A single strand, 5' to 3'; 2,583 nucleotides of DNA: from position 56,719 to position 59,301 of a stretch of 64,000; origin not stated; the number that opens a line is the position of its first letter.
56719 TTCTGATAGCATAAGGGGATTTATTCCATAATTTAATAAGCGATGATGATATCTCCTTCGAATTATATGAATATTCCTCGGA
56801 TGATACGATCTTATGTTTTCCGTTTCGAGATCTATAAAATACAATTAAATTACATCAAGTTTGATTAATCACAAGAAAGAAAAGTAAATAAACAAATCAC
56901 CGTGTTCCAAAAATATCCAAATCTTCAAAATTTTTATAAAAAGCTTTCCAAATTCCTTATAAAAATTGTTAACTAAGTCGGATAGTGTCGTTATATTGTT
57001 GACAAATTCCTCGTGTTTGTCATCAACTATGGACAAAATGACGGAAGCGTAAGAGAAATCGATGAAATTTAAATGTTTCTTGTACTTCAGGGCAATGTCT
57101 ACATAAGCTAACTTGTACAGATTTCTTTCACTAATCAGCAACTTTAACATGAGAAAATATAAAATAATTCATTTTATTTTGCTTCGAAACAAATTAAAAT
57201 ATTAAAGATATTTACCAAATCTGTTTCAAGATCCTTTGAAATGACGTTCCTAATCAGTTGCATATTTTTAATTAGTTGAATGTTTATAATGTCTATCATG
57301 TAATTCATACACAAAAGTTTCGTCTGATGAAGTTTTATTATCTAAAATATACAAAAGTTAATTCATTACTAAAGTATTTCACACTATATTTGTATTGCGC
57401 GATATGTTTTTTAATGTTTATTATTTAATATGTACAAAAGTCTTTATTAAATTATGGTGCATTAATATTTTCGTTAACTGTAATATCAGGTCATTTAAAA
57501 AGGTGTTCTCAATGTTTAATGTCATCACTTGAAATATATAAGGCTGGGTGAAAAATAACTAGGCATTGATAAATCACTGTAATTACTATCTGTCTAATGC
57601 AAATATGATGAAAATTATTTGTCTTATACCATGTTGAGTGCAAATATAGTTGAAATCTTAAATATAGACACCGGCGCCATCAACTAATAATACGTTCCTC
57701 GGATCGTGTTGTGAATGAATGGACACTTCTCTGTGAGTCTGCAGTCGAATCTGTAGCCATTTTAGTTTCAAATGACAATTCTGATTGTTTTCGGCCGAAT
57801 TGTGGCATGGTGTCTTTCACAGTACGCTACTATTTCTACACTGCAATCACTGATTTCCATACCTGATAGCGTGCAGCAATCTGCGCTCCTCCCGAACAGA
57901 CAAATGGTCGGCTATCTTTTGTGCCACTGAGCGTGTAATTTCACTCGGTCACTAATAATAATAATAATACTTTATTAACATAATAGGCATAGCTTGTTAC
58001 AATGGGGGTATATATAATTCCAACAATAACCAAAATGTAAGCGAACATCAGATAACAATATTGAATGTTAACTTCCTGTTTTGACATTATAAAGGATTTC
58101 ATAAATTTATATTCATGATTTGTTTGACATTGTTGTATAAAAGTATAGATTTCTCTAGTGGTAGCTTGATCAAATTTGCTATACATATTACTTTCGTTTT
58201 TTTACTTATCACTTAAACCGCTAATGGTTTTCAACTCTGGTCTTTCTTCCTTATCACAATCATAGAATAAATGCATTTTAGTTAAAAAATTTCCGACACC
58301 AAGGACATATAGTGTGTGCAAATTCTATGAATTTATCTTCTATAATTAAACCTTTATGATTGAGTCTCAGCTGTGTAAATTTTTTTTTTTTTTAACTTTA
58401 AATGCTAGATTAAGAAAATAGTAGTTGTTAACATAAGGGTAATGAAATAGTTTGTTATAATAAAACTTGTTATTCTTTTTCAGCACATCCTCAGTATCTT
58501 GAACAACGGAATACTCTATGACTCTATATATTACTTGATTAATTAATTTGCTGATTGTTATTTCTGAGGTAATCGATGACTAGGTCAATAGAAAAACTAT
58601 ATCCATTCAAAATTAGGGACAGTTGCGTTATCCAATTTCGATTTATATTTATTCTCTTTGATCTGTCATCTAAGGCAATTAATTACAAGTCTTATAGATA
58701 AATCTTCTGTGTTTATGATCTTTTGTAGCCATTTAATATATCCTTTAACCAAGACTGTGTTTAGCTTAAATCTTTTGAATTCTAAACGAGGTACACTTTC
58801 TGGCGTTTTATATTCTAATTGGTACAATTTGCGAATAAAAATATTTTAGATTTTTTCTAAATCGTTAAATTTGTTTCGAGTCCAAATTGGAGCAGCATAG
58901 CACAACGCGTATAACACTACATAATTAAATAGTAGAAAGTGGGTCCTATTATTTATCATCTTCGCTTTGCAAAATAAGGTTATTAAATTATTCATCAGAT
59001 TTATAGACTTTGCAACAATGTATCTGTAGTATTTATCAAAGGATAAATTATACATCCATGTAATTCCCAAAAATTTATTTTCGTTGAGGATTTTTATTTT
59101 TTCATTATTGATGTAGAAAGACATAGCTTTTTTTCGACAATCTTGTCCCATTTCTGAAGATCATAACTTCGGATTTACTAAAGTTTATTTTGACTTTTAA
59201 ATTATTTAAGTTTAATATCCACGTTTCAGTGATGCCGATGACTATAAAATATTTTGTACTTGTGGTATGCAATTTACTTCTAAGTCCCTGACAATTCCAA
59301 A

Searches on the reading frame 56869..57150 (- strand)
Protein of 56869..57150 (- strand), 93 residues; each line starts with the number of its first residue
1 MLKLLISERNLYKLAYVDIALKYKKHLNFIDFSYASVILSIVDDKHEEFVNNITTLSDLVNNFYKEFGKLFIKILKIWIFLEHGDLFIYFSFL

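Call 6: search_protein_families(library=pfam, proteins=[window:56869-57150:-], max_evalue=1)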
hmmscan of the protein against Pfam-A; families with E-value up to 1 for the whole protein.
window:56869-57150:- (93 aa): 1 family
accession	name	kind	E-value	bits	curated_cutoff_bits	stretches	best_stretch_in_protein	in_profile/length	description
PF18827.6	LPD14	-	0.067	13.6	27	1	5-54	36-85/136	Large polyvalent protein-associated domain 14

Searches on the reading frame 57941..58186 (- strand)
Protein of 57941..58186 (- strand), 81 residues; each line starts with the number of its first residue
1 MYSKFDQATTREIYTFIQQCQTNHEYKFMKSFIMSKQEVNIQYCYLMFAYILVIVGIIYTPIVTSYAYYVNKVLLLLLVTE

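Call 6: search_protein_families(library=pfam, proteins=[window:57941-58186:-], max_evalue=1)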
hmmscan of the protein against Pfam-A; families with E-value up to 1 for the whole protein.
window:57941-58186:- (81 aa): 2 families
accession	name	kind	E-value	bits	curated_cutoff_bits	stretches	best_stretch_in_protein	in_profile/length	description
PF00432.27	Prenyltrans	-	0.096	12.5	26.5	1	4-53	95-144/304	Prenyltransferase alpha-alpha toroid domain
PF10598.14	RRM_4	-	0.24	12.2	23.5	1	29-76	20-68/92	RNA recognition motif of the spliceosomal PrP8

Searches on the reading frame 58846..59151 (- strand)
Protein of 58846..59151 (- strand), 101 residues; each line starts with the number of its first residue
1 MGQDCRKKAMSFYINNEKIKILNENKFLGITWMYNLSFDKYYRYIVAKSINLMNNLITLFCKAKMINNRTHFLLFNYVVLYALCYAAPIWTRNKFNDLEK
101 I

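Call 6: search_protein_families(library=pfam, proteins=[window:58846-59151:-], max_evalue=1)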
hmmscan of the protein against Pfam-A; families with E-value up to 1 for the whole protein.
window:58846-59151:- (101 aa): 1 family
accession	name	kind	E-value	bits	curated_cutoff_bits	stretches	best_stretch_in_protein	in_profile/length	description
PF00961.24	LAGLIDADG_1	-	0.24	12.8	23.1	1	16-70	37-92/102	LAGLIDADG endonuclease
